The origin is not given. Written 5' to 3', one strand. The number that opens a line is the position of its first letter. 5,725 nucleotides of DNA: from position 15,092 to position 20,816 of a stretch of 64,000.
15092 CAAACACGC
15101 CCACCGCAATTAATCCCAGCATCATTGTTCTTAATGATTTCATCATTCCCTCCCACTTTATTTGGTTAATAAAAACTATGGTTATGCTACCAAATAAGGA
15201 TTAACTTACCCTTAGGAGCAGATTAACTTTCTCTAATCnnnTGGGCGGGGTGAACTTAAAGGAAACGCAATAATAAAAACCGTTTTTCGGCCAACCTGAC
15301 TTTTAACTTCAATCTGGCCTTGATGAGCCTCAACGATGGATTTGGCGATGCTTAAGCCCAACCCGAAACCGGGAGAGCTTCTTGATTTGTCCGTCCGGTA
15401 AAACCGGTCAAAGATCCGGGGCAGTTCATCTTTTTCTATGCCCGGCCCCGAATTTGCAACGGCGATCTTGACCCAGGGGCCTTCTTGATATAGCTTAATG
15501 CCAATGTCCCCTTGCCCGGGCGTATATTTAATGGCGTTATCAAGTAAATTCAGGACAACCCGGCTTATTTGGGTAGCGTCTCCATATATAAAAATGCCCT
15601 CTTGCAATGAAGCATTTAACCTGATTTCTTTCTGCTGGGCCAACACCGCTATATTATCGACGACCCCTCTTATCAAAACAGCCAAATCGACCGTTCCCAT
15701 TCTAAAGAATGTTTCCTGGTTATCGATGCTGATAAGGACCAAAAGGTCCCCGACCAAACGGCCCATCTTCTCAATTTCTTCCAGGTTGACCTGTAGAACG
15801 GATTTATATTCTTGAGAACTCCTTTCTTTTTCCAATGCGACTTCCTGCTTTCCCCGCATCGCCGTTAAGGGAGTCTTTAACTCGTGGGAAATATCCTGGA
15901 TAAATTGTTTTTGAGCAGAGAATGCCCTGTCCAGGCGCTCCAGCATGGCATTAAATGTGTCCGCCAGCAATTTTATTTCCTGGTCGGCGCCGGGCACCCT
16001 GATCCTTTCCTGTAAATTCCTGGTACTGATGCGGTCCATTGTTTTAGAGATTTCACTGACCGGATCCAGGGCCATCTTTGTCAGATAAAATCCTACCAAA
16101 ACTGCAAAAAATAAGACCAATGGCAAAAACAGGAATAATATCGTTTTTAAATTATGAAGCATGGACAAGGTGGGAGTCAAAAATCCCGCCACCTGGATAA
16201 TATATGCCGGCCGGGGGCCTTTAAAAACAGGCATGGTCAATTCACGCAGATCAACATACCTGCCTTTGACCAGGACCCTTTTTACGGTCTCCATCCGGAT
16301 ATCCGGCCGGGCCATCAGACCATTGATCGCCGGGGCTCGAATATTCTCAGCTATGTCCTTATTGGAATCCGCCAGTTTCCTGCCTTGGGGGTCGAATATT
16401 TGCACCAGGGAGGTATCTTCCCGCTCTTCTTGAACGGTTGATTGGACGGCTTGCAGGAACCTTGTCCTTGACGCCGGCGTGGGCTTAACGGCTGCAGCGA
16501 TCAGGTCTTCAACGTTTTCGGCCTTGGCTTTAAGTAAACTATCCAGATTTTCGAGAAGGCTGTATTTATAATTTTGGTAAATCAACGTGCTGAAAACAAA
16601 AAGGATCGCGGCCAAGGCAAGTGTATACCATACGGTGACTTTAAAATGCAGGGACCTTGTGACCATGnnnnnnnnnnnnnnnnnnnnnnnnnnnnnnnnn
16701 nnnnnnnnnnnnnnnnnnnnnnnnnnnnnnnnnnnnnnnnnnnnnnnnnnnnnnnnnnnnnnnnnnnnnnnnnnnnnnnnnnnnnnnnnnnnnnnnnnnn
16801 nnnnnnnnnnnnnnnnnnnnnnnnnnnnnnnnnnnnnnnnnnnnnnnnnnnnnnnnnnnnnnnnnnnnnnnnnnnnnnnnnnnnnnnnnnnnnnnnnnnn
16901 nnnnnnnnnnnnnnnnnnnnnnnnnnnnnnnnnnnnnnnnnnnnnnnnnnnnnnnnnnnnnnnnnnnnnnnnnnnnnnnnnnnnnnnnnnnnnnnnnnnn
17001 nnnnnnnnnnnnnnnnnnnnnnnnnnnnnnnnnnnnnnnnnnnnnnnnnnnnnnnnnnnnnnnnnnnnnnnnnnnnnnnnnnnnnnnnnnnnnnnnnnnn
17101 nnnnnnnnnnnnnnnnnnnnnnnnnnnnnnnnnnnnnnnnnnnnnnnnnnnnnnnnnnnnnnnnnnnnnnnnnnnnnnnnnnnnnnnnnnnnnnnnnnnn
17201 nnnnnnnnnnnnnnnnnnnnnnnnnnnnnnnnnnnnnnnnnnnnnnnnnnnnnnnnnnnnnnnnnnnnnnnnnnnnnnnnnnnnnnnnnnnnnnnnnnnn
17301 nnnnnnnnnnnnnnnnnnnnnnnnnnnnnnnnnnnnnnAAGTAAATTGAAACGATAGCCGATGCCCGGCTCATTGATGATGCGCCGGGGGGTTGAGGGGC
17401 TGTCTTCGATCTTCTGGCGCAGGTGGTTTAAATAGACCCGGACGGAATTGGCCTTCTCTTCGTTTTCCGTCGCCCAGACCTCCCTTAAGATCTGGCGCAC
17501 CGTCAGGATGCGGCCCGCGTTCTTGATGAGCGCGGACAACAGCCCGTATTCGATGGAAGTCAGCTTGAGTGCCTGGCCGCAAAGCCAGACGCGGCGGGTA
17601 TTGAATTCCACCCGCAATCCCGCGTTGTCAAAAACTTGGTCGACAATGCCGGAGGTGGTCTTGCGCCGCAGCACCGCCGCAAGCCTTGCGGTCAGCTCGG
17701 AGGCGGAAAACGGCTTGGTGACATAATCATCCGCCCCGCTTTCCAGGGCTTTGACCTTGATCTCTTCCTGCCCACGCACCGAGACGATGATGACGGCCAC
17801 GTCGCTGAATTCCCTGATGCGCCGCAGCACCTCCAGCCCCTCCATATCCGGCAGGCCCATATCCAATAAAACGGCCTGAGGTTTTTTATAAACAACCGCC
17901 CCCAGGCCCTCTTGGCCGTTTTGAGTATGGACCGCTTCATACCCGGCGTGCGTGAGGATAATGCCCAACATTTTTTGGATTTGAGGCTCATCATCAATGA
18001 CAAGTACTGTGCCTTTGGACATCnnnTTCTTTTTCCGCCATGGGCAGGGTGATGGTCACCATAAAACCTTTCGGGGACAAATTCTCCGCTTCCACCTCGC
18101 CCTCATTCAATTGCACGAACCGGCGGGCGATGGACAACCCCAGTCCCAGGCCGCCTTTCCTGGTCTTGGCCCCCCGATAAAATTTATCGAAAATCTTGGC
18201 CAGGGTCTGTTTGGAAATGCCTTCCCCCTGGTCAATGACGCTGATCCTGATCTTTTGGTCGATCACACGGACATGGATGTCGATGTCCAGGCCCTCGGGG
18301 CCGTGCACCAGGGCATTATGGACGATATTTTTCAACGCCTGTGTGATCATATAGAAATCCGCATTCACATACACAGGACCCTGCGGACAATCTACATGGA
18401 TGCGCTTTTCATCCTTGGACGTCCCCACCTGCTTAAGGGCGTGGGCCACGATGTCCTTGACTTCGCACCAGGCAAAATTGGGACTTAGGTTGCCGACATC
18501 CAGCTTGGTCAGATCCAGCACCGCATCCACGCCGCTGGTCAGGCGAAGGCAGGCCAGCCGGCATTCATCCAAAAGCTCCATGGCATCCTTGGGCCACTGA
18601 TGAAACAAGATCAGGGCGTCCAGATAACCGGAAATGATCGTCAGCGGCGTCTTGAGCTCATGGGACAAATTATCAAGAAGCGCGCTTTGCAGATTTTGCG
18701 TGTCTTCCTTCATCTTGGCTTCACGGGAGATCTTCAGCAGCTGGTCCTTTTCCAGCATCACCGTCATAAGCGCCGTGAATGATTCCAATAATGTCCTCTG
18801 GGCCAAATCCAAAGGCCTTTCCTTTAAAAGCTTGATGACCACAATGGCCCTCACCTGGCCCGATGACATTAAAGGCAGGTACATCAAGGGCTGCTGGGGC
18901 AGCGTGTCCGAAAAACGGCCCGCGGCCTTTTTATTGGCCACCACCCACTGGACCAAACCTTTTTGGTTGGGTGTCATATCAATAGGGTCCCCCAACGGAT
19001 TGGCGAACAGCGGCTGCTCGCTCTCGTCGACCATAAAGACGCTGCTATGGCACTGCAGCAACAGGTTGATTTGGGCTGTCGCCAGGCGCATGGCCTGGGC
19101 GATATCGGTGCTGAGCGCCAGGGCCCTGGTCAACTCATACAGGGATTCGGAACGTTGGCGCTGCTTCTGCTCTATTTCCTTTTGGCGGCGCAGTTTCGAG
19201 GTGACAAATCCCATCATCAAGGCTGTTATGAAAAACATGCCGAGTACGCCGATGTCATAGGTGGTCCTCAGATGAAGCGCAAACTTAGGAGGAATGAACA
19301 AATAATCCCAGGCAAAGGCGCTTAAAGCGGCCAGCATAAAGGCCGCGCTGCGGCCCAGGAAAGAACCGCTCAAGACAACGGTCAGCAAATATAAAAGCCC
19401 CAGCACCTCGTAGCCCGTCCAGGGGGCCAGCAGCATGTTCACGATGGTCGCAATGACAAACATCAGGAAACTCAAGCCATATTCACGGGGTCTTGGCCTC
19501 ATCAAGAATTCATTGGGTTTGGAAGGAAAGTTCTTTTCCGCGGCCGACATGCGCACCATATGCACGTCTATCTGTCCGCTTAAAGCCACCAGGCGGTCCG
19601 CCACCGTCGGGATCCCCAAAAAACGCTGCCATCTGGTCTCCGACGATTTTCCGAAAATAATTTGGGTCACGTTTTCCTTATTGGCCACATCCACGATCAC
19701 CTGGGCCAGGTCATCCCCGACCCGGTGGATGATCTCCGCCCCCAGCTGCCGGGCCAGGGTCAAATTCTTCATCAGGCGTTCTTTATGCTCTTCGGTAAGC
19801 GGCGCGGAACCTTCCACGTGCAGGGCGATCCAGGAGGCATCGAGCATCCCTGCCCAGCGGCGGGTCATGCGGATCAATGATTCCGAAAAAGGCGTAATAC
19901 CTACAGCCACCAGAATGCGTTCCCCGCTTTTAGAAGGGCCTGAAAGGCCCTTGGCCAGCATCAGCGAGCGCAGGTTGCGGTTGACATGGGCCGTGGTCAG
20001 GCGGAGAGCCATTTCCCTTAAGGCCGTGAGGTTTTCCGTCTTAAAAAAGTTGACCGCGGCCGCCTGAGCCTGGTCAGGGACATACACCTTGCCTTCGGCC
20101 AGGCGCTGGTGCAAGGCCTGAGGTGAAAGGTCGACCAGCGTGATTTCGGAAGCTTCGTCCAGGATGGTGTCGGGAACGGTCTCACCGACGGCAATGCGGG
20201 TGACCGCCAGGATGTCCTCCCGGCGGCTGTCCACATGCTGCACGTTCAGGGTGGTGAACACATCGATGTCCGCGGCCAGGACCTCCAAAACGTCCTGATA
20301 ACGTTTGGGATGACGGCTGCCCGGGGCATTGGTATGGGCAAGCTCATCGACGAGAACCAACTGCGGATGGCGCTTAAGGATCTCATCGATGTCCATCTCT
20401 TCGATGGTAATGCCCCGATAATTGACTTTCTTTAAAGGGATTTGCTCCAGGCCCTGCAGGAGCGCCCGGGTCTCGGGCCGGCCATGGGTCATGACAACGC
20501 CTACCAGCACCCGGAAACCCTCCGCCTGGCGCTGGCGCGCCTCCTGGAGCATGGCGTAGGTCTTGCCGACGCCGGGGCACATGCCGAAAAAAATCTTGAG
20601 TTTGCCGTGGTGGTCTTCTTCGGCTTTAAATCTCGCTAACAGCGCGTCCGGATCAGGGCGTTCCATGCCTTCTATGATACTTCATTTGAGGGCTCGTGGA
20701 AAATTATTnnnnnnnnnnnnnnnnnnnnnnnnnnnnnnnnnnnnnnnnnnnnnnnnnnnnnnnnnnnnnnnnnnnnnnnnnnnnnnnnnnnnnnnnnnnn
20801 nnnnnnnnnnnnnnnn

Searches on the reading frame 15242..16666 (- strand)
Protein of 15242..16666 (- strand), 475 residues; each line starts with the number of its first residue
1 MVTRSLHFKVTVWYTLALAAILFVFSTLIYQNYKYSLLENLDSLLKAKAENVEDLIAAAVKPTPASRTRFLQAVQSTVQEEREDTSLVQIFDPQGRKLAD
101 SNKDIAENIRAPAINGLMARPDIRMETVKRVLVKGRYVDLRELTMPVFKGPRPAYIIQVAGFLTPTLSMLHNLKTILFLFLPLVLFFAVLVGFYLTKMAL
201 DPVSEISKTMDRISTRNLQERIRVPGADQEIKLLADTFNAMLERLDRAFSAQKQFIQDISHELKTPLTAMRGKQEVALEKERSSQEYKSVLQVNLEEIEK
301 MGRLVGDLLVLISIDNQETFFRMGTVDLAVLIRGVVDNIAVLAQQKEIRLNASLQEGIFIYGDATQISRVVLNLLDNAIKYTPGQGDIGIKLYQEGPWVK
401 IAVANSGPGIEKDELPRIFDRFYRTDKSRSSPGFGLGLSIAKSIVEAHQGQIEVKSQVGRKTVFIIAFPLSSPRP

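Call 73: search_protein_families(library=pfam, proteins=[window:15242-16666:-], max_evalue=0.00001)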
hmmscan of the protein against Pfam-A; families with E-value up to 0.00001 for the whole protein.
window:15242-16666:- (475 aa): 3 families
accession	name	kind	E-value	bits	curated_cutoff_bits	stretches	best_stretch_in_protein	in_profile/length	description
PF02518.31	HATPase_c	-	1.8e-30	106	26.4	1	362-471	1-110/111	Histidine kinase-, DNA gyrase B-, and HSP90-like ATPase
PF00512.31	HisKA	-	4.6e-14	52.7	26.9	1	251-316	1-65/66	His Kinase A (phospho-acceptor) domain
PF00672.30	HAMP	-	9.5e-09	35.9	25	1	195-246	2-52/53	HAMP domain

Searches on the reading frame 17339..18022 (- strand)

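Call 73: search_protein_families(library=pfam, proteins=[window:17339-18022:-], max_evalue=0.00001)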
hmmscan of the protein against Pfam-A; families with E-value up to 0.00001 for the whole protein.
window:17339-18022:- (228 aa): 2 families
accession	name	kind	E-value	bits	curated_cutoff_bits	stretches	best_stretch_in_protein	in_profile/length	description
PF00072.30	Response_reg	-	4.8e-28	98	30.2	1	6-114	1-110/111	Response regulator receiver domain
PF00486.34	Trans_reg_C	-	2e-21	76.3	26.2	1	149-225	1-77/77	Transcriptional regulatory protein, C terminal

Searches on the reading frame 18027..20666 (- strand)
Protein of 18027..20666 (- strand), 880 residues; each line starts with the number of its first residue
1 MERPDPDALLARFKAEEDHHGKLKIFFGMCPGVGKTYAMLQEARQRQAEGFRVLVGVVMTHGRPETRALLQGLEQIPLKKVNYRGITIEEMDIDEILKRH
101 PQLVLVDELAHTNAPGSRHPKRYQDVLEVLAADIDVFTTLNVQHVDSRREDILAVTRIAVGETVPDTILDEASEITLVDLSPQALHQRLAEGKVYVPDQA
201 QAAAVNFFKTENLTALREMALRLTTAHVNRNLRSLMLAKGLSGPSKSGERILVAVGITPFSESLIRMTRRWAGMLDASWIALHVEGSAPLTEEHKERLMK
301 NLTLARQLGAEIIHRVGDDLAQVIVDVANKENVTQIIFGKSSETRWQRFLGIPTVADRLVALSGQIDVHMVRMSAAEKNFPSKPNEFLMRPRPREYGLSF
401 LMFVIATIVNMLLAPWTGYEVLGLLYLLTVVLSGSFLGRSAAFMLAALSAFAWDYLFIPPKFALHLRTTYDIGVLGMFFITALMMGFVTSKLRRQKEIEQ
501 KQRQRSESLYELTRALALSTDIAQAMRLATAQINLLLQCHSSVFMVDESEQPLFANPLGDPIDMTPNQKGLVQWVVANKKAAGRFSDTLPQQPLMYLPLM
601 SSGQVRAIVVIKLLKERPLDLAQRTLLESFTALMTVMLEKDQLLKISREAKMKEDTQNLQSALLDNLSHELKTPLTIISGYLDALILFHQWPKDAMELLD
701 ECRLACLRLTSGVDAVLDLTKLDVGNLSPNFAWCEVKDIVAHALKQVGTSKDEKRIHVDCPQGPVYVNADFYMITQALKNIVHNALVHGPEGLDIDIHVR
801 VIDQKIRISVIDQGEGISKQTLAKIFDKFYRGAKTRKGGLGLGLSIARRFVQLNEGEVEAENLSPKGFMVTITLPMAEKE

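Call 73: search_protein_families(library=pfam, proteins=[window:18027-20666:-], max_evalue=0.00001)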
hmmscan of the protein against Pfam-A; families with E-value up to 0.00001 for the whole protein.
window:18027-20666:- (880 aa): 5 families
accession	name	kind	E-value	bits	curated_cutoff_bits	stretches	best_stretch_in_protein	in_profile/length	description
PF02702.23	KdpD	-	2.1e-90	302.2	26.1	1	20-228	2-210/210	Osmosensitive K+ channel His kinase sensor domain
PF02518.31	HATPase_c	-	1.4e-22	80.7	26.4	1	774-877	6-110/111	Histidine kinase-, DNA gyrase B-, and HSP90-like ATPase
PF13493.11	DUF4118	-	2.2e-19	69.6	28.4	1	396-501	1-106/107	Domain of unknown function (DUF4118)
PF00512.31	HisKA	-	1.2e-10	41.7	26.9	1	660-723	2-64/66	His Kinase A (phospho-acceptor) domain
PF00582.32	Usp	-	2.7e-06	28.4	24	0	250-372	4-141/141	Universal stress protein family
